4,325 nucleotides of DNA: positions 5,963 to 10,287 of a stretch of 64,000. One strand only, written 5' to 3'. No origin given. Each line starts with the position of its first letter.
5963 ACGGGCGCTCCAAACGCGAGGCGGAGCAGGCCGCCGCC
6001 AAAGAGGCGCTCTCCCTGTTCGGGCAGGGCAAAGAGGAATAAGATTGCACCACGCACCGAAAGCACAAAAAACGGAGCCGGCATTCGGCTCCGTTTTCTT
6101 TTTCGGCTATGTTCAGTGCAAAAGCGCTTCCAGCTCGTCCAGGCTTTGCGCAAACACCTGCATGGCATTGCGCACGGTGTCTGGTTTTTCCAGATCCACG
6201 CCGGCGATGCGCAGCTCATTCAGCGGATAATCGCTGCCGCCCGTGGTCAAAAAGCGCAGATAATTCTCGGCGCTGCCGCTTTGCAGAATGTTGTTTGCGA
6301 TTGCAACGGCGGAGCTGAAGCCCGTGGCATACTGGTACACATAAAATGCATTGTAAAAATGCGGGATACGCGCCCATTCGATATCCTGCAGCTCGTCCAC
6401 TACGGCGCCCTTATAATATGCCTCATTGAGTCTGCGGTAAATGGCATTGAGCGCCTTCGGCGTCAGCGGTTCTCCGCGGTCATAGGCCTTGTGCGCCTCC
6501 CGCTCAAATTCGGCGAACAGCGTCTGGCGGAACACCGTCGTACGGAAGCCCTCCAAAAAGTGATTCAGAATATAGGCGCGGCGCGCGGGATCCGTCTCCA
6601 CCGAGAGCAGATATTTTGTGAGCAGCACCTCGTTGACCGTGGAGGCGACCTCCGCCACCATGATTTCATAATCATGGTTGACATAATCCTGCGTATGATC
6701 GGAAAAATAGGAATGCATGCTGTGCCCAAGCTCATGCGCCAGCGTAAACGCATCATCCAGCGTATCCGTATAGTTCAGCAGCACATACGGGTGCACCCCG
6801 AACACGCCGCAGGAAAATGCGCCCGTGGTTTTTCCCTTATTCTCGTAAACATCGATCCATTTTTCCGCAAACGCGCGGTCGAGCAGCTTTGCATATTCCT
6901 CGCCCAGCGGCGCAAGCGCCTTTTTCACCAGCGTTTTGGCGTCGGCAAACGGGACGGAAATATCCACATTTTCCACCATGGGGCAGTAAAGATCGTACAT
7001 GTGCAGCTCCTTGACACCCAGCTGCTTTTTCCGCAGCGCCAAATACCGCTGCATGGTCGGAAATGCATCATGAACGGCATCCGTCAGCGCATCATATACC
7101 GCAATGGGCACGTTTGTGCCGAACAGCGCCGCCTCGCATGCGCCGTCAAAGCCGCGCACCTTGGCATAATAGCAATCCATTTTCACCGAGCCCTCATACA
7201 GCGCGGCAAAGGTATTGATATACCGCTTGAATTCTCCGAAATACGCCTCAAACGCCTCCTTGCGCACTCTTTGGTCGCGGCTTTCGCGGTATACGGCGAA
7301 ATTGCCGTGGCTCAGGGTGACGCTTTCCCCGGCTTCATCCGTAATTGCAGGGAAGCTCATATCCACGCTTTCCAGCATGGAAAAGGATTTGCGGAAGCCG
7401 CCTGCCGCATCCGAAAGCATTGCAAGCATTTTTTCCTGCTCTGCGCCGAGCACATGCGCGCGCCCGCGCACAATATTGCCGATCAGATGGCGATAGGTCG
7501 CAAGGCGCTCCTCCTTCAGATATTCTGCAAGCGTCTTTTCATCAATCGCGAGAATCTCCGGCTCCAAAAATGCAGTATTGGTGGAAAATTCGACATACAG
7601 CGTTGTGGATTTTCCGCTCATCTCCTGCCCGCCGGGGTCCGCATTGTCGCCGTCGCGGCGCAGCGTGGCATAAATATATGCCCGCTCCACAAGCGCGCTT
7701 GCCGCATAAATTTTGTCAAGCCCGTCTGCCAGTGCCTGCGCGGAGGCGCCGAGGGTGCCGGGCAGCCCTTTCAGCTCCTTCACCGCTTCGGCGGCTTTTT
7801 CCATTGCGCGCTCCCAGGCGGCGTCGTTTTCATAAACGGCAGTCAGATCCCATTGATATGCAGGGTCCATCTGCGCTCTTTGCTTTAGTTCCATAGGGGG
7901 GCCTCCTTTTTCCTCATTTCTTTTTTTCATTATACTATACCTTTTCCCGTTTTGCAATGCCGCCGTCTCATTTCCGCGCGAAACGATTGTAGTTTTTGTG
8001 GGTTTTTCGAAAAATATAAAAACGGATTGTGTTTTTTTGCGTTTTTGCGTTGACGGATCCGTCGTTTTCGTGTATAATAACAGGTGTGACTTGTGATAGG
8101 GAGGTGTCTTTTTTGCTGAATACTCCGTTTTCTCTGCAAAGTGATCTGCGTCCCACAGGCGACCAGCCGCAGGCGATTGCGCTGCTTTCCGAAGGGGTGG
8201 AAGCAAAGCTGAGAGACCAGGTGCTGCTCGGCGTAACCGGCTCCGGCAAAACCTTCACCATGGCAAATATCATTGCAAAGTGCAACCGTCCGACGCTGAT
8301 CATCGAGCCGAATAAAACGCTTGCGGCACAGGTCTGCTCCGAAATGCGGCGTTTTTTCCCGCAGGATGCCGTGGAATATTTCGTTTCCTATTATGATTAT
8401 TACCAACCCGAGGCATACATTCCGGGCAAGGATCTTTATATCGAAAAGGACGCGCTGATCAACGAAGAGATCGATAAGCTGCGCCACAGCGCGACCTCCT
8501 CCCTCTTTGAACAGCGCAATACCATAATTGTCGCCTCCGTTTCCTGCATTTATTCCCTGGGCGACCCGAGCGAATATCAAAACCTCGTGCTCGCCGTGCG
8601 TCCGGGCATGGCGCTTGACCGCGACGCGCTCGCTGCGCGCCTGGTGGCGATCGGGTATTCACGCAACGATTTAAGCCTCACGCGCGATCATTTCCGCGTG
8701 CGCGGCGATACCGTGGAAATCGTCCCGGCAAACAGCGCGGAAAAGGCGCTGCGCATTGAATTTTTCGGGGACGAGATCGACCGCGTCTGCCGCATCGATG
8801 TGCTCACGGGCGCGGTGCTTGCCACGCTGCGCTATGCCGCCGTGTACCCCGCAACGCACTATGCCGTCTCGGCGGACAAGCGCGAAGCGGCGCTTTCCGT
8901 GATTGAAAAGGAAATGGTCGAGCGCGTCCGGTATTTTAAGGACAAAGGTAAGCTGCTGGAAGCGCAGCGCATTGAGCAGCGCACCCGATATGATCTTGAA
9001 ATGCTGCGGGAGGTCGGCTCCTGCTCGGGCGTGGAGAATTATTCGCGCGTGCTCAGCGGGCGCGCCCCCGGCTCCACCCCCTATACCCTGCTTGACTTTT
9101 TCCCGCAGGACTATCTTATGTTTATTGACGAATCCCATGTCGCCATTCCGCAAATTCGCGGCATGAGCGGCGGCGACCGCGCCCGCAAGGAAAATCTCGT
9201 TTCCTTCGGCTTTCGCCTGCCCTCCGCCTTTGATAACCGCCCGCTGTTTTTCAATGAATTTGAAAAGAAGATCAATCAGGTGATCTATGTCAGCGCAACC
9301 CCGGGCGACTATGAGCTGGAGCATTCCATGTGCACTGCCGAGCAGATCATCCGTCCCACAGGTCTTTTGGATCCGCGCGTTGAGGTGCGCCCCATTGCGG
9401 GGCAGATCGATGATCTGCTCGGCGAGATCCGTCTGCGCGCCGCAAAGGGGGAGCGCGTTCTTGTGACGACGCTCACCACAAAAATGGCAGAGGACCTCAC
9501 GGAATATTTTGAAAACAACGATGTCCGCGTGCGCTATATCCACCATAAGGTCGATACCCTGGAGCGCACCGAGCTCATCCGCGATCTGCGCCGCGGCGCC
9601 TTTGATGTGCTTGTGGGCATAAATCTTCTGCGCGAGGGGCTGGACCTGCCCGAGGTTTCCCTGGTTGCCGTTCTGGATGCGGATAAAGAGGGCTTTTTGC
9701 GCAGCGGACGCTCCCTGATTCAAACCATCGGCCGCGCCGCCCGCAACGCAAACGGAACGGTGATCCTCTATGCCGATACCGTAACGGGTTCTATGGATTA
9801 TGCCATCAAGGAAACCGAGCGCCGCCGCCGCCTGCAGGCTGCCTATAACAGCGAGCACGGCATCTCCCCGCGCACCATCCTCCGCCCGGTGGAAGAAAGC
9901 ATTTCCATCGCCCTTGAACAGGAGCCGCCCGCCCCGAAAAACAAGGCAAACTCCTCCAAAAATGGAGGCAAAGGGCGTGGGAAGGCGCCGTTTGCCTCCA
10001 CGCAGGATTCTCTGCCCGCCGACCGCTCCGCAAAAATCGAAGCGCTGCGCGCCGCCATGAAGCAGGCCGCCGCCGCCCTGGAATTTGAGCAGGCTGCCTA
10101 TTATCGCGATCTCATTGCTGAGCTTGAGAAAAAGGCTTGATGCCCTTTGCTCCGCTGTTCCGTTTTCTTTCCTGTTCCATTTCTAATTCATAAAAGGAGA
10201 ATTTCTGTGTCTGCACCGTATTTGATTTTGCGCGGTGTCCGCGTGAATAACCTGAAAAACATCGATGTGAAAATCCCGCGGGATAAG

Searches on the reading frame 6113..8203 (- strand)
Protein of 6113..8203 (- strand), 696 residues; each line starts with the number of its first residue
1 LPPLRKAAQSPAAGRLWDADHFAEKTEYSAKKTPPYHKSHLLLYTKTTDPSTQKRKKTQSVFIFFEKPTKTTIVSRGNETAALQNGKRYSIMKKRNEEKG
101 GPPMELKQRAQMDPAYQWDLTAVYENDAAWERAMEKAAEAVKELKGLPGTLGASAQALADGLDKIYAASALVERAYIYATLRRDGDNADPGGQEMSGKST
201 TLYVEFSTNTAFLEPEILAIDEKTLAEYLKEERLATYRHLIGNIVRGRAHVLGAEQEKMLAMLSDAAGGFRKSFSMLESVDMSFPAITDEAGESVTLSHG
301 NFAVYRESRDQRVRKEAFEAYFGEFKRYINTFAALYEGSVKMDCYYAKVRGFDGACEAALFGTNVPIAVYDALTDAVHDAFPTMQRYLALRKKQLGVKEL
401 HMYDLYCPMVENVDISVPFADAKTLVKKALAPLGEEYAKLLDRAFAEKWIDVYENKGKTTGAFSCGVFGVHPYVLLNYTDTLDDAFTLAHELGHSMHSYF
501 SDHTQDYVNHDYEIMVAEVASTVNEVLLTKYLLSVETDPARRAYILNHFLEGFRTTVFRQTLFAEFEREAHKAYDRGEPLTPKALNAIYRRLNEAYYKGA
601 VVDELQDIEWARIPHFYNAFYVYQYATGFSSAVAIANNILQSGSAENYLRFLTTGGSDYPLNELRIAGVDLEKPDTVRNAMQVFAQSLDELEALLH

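Call 41: search_protein_families(library=pfam, proteins=[window:6113-8203:-], max_evalue=0.00001)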
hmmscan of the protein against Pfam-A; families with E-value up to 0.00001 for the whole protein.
window:6113-8203:- (696 aa): 2 families
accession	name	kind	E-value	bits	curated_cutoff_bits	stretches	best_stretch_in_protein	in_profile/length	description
PF01432.26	Peptidase_M3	-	1.3e-71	242.8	27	1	305-682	2-456/457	Peptidase family M3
PF08439.15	Peptidase_M3_N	-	4e-18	65.8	25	1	216-284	1-70/70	Oligopeptidase F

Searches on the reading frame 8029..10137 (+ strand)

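Call 41: search_protein_families(library=pfam, proteins=[window:8029-10137:+], max_evalue=0.00001)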
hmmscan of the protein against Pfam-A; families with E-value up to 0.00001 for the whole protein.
window:8029-10137:+ (703 aa): 6 families
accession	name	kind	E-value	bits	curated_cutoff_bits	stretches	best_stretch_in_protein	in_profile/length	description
PF17757.6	UvrB_inter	-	1.3e-29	102.6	22.9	1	189-278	2-91/91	UvrB interaction domain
PF00271.37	Helicase_C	-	1.1e-19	71.1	23.5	1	464-573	7-109/110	Helicase conserved C-terminal domain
PF12344.14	UvrB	-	1.7e-19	69.8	27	1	580-621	1-42/43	Ultra-violet resistance protein B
PF04851.21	ResIII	-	4.9e-09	36.8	22.5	1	43-116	5-83/164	Type III restriction enzyme, res subunit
PF02151.25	UVR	-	3.8e-08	33.3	21.5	1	669-702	3-36/36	UvrB/uvrC motif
PF00270.35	DEAD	-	3.3e-07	30.6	26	1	45-112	3-71/167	DEAD/DEAH box helicase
